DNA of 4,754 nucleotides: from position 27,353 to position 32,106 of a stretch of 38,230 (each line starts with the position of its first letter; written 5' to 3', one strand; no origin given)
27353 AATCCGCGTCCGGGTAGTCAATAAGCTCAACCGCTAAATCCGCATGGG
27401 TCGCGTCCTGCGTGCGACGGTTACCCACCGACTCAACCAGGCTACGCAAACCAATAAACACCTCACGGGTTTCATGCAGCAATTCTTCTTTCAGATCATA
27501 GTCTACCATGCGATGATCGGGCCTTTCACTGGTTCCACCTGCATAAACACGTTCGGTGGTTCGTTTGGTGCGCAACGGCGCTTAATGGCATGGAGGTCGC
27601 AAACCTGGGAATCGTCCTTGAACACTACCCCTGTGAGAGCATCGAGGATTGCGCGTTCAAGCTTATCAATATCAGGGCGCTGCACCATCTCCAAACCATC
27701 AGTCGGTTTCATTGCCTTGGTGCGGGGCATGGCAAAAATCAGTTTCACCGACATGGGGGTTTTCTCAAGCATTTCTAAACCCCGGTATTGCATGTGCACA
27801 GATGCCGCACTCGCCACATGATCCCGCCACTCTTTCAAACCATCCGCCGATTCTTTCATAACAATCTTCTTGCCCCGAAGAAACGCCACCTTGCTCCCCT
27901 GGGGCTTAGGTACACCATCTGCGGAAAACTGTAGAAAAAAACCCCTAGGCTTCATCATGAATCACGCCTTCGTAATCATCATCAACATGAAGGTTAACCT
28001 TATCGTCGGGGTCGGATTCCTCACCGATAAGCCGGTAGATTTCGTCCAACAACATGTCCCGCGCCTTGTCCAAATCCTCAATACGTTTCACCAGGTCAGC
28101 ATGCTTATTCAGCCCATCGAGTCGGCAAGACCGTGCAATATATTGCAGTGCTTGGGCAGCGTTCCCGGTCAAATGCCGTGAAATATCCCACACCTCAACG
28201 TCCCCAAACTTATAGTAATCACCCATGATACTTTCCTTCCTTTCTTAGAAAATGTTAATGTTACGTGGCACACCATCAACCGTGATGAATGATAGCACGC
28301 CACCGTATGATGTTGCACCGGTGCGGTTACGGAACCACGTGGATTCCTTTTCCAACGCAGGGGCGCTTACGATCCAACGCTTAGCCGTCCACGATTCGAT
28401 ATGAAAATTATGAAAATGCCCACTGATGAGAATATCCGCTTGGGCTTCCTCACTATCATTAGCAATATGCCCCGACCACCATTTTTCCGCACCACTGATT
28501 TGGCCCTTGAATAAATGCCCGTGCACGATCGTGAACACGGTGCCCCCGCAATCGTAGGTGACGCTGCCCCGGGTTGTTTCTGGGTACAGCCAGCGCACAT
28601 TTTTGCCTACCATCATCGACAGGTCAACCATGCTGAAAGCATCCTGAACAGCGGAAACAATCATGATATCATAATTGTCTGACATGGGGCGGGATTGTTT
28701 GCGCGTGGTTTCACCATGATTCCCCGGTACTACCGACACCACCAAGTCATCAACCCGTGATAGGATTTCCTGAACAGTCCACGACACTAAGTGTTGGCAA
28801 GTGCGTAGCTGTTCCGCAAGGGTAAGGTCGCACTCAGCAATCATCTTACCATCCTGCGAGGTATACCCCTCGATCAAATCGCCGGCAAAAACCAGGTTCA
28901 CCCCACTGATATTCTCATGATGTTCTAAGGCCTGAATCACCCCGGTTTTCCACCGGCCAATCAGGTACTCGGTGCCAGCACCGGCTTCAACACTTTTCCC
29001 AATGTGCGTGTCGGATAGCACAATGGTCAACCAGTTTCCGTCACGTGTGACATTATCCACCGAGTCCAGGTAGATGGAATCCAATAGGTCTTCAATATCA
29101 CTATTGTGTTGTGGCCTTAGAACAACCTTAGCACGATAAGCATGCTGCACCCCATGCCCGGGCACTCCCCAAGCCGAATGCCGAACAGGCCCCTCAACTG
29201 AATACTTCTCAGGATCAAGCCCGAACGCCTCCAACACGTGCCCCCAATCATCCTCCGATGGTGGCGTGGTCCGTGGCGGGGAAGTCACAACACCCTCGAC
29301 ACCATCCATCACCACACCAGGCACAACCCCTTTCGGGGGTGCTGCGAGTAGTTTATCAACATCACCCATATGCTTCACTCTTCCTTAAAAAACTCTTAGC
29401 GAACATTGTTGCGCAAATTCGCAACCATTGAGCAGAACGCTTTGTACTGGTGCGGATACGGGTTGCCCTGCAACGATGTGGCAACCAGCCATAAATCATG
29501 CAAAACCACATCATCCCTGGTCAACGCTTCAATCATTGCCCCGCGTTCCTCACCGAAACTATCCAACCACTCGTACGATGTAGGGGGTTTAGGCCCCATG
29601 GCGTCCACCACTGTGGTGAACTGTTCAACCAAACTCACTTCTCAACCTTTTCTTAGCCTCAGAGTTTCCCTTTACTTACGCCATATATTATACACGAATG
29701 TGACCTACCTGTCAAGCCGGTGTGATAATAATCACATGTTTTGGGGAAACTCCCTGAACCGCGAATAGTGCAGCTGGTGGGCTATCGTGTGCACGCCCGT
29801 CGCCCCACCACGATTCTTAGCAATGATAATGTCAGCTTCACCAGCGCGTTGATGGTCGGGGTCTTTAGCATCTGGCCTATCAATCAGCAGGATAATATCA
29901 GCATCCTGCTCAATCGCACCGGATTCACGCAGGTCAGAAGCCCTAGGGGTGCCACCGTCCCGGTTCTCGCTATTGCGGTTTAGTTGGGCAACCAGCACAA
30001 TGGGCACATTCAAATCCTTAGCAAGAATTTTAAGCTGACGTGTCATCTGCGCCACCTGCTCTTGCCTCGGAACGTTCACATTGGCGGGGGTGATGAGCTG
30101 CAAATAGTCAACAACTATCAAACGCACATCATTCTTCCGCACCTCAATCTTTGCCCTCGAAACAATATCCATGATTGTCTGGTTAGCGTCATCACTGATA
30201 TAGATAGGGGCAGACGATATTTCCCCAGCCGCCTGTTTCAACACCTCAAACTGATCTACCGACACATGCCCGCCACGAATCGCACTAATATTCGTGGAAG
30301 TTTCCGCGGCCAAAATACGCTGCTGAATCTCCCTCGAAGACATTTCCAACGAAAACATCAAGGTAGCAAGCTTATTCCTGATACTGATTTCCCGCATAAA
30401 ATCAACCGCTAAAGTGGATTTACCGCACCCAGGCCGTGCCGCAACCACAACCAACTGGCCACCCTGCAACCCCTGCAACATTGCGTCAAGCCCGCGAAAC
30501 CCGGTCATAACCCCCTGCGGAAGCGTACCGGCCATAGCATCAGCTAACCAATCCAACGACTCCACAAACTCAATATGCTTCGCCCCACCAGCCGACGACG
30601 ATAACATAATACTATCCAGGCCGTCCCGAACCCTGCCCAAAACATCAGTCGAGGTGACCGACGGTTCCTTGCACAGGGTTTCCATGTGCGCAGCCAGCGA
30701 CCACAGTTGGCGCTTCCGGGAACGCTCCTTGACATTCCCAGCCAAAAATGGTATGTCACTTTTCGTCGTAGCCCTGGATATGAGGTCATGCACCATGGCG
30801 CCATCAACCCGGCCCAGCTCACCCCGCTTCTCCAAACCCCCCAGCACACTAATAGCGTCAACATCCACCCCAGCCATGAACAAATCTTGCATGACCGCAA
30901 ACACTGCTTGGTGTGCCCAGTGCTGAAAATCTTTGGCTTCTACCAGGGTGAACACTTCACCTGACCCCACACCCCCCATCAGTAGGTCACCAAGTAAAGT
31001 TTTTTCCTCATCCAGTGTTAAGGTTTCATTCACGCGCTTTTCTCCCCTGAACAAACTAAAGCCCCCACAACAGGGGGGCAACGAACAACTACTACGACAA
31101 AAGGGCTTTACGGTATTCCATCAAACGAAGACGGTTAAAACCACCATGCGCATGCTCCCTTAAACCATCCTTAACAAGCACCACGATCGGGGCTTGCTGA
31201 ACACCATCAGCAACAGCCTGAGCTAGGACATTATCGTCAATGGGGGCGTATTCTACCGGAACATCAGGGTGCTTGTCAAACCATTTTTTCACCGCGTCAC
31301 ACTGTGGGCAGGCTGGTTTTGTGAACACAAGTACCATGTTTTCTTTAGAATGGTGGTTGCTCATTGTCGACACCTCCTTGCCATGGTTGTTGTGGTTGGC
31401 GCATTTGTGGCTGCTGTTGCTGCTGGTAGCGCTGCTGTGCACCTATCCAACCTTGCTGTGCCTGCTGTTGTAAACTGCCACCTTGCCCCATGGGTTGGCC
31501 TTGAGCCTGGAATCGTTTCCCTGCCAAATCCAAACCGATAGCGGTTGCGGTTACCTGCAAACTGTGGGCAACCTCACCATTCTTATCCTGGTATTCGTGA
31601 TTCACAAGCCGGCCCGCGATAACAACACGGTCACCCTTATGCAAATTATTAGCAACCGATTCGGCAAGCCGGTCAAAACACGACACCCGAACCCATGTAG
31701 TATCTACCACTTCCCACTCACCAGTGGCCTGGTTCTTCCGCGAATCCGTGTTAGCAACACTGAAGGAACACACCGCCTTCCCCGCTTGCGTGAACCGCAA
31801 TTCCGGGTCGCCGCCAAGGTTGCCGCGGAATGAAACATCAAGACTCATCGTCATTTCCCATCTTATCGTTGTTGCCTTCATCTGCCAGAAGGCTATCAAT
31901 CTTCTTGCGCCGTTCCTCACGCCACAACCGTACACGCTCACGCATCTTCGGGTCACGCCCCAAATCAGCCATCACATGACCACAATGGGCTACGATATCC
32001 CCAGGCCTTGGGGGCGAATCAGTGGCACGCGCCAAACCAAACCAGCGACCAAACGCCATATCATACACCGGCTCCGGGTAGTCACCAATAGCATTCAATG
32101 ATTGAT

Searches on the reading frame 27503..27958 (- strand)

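Call 34: search_protein_families(library=pfam, proteins=[window:27503-27958:-], max_evalue=0.01)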
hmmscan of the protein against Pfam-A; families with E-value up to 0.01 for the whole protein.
window:27503-27958:- (151 aa): 1 family
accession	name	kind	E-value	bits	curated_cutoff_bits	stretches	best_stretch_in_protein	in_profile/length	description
PF05866.16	RusA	-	8.6e-15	55.9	22.8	1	18-127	5-112/124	Endodeoxyribonuclease RusA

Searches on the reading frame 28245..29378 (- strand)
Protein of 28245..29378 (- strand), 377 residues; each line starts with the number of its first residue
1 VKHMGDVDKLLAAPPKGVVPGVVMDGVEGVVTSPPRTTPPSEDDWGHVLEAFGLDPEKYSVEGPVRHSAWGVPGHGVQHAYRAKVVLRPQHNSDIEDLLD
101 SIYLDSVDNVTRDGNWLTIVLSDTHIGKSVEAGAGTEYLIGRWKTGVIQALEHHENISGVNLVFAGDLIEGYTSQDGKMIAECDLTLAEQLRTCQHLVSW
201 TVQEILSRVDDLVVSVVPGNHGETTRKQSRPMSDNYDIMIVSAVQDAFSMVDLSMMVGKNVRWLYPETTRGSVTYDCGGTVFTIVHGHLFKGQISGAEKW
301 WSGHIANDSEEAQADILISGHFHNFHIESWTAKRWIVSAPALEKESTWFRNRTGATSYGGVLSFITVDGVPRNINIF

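Call 34: search_protein_families(library=pfam, proteins=[window:28245-29378:-], max_evalue=0.01)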
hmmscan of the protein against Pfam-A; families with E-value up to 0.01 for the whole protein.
window:28245-29378:- (377 aa): 2 families
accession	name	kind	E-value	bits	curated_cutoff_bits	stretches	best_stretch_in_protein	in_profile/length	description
PF12850.12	Metallophos_2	-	0.00087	19.8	27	0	213-329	50-123/154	Calcineurin-like phosphoesterase superfamily domain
PF00149.33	Metallophos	-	0.0014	19.5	21.5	1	119-324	4-190/191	Calcineurin-like phosphoesterase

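Call 74: search_protein_families(library=phrogs, proteins=[window:28245-29378:-], max_evalue=0.001)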
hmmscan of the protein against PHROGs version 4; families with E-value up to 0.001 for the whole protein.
window:28245-29378:- (377 aa): 2 families
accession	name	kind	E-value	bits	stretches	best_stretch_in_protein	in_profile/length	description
phrog_284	-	DNA, RNA and nucleotide metabolism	3e-52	178.9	1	108-374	123-390/398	exonuclease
phrog_7339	-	DNA, RNA and nucleotide metabolism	2.9e-07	31.1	1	146-326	49-202/263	DNA repair exonuclease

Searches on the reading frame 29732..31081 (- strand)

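Call 34: search_protein_families(library=pfam, proteins=[window:29732-31081:-], max_evalue=0.01)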
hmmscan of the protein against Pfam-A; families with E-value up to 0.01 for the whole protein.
window:29732-31081:- (449 aa): 8 families
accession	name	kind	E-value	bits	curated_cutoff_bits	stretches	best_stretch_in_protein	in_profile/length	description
PF03796.21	DnaB_C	-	6.2e-81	272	27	1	190-443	1-254/255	DnaB-like helicase C terminal domain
PF13481.12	AAA_25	-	5.6e-16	59.2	27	1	201-370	25-193/195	AAA domain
PF00772.26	DnaB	-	1.3e-11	44.9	23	1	23-119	6-103/103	DnaB-like helicase N terminal domain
PF06745.19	ATPase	-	1.3e-09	38.2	26.6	1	191-373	1-170/231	KaiC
PF13401.12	AAA_22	-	0.00024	21.8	27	1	207-366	4-123/130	AAA domain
PF07088.17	GvpD_P-loop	-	0.0032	17.8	24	1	207-371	9-160/189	GvpD gas vesicle protein, P-loop domain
PF01443.25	Viral_helicase1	-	0.0065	16.7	21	1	212-244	2-33/228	Viral superfamily 1 RNA helicase core domain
PF13479.12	AAA_24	-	0.0077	16.5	27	0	211-325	5-71/195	AAA domain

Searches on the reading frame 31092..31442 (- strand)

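Call 34: search_protein_families(library=pfam, proteins=[window:31092-31442:-], max_evalue=0.01)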
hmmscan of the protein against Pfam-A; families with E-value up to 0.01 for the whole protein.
window:31092-31442:- (116 aa): 3 families
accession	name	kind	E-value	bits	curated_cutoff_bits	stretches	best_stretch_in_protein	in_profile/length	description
PF00462.30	Glutaredoxin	-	5.3e-07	30.2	22.9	1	37-77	1-41/60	Glutaredoxin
PF13899.12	Thioredoxin_7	-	0.00015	22.3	27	1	31-61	15-45/83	Thioredoxin-like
PF13098.12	Thioredoxin_2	-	0.0008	20.2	27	1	33-73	5-42/104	Thioredoxin-like domain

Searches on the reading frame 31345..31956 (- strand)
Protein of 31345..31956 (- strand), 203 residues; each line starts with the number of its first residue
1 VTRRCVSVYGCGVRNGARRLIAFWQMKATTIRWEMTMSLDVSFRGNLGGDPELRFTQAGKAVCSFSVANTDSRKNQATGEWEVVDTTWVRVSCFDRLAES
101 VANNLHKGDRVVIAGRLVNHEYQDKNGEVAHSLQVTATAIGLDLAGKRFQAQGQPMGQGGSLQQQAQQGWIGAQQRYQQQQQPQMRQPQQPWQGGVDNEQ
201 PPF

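Call 34: search_protein_families(library=pfam, proteins=[window:31345-31956:-], max_evalue=0.01)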
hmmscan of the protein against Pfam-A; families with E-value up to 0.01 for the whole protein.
window:31345-31956:- (203 aa): 1 family
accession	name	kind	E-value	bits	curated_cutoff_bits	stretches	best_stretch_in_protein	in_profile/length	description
PF00436.31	SSB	-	5.2e-25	87.9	26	1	42-140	5-101/104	Single-strand binding protein family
